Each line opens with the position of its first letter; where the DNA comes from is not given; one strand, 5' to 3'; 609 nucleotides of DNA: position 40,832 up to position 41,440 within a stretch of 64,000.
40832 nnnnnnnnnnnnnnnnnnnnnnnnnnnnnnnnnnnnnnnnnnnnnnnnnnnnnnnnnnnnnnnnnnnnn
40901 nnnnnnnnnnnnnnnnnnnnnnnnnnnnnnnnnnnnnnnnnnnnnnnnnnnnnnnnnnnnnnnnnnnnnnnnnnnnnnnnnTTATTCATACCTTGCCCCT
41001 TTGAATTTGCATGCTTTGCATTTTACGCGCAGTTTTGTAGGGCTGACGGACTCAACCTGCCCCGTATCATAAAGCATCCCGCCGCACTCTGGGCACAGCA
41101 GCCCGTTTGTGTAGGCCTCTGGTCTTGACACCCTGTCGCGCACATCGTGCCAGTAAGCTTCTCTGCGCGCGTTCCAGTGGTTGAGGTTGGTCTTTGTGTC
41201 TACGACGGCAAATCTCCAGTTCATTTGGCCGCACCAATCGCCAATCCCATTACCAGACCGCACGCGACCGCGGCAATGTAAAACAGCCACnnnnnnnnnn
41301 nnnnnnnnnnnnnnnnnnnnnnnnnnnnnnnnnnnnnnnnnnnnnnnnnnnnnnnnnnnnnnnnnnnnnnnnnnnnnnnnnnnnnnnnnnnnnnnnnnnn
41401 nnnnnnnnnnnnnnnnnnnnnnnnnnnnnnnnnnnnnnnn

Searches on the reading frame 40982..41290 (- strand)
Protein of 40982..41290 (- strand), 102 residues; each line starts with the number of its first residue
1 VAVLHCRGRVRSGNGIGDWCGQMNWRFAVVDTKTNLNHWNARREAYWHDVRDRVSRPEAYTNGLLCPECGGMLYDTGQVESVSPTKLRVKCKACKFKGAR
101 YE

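Call 32: search_protein_families(library=pfam, max_evalue=0.01, proteins=[window:40982-41290:-])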
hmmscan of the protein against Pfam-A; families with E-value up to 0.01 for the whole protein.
window:40982-41290:- (102 aa): 1 family
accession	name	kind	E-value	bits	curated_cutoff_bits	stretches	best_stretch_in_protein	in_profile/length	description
PF19108.5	DUF5795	-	0.0095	16.4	27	0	66-97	39-70/74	Family of unknown function (DUF5795)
